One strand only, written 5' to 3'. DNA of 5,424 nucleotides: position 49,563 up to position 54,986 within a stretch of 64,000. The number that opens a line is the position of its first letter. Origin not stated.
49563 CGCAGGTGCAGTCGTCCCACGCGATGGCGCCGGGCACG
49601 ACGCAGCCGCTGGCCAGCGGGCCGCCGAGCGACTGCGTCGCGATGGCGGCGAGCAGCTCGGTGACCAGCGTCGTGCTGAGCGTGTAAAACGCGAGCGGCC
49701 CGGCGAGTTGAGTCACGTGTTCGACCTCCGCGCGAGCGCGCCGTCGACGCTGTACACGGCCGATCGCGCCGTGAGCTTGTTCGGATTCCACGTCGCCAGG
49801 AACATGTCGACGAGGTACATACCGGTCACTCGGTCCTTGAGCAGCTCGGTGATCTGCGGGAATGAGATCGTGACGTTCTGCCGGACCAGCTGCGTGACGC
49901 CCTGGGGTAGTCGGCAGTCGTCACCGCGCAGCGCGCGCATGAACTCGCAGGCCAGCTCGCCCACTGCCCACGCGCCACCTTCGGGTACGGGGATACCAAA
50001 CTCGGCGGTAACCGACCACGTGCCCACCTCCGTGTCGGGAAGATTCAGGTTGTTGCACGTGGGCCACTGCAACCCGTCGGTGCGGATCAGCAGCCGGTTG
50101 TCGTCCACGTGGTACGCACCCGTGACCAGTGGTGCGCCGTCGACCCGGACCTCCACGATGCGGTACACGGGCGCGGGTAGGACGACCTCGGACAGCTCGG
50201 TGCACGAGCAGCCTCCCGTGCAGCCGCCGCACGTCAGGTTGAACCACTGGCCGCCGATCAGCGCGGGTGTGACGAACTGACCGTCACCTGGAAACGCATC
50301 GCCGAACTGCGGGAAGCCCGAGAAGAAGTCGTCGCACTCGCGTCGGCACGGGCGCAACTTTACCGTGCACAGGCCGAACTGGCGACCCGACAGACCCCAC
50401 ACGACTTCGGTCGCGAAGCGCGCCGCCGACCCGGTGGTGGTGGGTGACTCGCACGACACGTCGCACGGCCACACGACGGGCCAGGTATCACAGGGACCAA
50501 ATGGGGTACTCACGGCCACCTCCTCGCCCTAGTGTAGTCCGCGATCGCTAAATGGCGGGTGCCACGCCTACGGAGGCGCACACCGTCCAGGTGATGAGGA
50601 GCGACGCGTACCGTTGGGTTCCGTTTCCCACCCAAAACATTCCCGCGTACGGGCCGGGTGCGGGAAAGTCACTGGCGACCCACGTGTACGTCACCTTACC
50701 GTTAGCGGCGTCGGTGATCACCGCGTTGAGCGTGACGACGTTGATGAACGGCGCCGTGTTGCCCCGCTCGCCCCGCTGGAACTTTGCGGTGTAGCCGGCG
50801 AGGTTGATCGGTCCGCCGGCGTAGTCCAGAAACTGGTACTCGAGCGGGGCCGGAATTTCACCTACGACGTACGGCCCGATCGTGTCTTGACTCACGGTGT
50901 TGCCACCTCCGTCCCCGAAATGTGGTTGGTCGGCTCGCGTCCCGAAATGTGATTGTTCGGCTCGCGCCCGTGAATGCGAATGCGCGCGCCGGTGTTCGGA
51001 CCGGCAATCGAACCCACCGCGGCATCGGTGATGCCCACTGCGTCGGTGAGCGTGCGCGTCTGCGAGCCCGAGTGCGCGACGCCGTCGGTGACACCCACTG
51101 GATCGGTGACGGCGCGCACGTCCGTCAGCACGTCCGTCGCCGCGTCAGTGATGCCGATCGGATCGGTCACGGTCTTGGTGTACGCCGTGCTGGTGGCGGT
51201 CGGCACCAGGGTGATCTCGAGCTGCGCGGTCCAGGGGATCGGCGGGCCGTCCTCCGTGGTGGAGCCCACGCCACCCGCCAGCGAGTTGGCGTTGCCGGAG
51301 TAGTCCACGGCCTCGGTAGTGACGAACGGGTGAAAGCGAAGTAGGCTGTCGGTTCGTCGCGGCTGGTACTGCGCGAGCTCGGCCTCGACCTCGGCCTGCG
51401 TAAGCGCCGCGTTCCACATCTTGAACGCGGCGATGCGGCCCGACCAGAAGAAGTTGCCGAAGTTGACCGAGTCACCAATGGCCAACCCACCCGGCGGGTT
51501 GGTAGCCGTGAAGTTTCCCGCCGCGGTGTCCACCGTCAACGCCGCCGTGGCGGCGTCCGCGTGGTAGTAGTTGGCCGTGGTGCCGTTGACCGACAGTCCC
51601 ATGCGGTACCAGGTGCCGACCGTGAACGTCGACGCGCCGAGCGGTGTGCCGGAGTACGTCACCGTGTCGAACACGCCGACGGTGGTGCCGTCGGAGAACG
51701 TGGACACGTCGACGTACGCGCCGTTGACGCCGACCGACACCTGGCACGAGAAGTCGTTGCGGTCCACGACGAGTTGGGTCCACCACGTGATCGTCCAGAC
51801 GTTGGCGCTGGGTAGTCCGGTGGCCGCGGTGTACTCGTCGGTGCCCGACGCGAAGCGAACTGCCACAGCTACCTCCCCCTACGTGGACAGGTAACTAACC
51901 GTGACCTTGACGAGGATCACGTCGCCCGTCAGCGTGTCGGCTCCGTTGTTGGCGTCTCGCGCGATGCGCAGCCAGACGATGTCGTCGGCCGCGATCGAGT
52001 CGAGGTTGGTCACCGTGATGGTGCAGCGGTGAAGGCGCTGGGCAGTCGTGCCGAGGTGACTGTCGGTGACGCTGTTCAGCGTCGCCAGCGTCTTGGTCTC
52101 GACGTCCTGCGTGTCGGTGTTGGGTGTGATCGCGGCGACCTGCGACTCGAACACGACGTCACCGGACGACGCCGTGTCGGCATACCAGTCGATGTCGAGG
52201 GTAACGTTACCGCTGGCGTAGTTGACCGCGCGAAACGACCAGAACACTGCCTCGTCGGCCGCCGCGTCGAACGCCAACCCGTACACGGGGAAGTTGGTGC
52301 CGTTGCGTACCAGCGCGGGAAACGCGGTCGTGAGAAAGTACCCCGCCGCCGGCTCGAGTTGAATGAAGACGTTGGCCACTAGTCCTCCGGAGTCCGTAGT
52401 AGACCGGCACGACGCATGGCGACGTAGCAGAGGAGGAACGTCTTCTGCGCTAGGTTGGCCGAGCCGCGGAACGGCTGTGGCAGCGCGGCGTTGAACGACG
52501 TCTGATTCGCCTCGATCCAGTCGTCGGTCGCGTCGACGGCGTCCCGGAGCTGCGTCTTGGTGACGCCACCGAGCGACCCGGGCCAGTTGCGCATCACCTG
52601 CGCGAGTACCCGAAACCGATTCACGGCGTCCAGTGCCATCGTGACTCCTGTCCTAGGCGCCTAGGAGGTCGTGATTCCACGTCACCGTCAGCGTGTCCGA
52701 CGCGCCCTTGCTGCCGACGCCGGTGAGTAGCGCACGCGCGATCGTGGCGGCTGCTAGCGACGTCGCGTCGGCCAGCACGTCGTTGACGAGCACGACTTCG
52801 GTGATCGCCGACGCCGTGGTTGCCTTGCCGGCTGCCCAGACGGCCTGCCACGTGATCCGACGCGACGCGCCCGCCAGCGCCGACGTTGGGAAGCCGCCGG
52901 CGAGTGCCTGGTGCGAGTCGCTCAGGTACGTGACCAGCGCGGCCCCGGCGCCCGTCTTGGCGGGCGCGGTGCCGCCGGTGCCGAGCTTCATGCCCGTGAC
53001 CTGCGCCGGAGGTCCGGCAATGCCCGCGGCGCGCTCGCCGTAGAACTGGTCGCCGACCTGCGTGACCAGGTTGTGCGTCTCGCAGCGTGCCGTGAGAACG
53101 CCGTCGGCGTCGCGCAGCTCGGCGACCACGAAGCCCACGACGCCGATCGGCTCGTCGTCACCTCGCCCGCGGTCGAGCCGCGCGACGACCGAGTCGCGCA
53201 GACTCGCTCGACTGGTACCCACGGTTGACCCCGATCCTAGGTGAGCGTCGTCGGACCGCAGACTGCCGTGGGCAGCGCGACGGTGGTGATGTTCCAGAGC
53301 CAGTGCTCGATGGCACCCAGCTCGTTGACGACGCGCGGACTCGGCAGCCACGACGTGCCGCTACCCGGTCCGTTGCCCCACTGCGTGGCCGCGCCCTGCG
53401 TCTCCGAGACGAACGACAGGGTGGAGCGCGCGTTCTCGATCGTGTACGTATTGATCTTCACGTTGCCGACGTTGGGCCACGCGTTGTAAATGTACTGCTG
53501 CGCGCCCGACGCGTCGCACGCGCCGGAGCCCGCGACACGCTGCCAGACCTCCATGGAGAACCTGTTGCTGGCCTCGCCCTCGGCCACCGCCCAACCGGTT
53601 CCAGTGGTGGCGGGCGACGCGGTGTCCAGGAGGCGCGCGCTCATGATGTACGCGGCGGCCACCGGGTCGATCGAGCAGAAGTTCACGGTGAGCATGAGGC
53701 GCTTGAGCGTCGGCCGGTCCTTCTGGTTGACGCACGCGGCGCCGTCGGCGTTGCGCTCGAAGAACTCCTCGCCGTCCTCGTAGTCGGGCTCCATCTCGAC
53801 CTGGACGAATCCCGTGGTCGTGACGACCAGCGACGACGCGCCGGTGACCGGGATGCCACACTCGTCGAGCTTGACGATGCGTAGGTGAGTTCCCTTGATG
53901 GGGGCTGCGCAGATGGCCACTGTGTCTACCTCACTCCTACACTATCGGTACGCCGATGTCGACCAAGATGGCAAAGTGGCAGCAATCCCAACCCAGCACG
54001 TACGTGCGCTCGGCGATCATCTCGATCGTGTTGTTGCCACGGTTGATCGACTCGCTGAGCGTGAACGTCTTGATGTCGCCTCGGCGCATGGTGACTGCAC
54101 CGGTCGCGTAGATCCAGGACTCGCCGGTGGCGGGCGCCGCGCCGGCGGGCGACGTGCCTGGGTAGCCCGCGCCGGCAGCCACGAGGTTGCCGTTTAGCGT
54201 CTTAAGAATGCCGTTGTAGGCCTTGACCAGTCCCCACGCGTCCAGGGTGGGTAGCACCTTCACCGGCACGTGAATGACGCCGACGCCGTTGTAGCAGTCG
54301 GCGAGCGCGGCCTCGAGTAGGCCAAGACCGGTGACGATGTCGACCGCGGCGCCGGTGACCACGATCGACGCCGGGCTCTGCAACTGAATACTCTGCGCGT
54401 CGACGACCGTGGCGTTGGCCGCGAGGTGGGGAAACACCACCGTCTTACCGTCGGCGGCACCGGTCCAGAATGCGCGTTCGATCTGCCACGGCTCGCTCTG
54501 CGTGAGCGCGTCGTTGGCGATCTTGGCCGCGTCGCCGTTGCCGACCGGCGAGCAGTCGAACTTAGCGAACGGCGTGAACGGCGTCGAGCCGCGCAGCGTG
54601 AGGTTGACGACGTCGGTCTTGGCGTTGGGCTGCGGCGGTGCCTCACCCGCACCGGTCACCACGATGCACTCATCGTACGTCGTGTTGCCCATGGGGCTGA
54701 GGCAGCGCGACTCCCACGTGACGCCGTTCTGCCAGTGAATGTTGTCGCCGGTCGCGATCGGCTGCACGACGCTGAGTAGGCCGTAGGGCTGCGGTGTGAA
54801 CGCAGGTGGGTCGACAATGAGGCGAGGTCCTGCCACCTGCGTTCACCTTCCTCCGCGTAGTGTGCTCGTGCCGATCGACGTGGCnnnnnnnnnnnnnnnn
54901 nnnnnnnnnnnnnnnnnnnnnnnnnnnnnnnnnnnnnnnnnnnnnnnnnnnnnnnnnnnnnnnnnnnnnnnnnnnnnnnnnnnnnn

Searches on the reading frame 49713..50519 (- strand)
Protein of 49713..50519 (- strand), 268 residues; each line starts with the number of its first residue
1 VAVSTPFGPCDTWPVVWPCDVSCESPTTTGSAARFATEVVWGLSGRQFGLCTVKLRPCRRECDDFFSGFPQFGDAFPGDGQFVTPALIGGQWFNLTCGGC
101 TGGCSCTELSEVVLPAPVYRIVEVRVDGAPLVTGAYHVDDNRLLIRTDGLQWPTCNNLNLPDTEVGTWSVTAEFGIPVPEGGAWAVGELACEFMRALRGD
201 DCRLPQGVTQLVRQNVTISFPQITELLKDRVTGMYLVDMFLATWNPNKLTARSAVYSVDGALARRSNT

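Call 22: search_protein_families(library=phrogs, proteins=[window:49713-50519:-], max_evalue=0.001)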
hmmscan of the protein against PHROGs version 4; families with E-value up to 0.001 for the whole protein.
window:49713-50519:- (268 aa): 1 family
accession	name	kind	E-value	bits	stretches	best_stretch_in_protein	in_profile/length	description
phrog_783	-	connector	5.4e-71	239.9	1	9-261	2-249/254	head-tail adaptor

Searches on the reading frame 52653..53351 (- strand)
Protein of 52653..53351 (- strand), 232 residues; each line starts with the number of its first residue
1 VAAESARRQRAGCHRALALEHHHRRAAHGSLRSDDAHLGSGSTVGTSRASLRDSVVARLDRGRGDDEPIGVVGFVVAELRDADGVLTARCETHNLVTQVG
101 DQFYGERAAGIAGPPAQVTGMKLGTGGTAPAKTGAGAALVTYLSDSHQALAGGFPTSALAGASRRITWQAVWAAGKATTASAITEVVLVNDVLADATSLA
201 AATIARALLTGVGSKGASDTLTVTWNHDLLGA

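Call 22: search_protein_families(library=phrogs, proteins=[window:52653-53351:-], max_evalue=0.001)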
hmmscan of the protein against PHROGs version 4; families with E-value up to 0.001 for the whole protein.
window:52653-53351:- (232 aa): 1 family
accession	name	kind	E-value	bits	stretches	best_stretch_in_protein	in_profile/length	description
phrog_5417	-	unknown function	2.1e-09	38.4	1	73-226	12-153/156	-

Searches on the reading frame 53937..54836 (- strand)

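Call 22: search_protein_families(library=phrogs, proteins=[window:53937-54836:-], max_evalue=0.001)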
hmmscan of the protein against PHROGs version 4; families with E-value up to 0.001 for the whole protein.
window:53937-54836:- (299 aa): 1 family
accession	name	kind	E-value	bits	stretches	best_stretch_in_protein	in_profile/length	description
phrog_779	-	unknown function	4.2e-50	171.6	1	2-293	8-272/284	-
